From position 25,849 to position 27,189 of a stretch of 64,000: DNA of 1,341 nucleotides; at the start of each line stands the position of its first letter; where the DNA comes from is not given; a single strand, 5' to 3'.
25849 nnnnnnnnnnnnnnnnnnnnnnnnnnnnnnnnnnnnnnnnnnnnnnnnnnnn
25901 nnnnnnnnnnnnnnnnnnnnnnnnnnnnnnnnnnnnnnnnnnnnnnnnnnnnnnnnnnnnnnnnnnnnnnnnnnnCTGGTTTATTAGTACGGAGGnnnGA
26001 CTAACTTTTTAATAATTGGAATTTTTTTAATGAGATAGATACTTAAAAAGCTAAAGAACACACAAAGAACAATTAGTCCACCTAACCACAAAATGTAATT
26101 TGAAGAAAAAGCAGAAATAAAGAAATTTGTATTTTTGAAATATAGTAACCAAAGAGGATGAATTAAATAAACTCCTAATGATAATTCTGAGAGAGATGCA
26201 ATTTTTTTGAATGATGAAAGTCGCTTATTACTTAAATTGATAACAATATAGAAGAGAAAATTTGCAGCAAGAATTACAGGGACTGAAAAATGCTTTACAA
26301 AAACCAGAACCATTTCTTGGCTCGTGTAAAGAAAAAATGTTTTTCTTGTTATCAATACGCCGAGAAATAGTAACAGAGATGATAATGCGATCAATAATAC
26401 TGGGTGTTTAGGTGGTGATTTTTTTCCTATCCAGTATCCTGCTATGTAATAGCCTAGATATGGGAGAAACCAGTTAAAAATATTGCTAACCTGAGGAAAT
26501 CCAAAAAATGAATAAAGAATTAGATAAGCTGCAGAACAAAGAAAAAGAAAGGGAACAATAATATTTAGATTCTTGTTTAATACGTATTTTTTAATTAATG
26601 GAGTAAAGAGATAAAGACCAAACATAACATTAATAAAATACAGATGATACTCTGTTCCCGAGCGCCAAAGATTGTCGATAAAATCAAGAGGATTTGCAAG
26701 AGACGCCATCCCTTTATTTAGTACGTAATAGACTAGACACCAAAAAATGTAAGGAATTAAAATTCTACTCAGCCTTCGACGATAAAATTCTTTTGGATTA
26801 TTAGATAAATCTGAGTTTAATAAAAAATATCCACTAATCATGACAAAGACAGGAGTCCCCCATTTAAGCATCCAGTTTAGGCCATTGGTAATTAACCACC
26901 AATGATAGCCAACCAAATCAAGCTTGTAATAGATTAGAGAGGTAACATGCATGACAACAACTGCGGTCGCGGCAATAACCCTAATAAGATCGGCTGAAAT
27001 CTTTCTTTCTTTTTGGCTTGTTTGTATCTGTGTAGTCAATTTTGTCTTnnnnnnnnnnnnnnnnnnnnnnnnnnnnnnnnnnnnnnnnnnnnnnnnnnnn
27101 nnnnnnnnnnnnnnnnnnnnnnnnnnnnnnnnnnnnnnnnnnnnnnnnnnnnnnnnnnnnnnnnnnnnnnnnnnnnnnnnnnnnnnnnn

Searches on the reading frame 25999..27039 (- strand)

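Call 23: search_protein_families(library=pfam, proteins=[window:25999-27039:-], max_evalue=0.00001)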
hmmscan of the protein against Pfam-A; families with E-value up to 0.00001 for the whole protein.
window:25999-27039:- (347 aa): 1 family
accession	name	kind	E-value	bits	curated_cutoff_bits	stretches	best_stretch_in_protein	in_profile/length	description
PF01757.29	Acyl_transf_3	-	6.6e-40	137.6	31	1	15-332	3-323/326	Acyltransferase domain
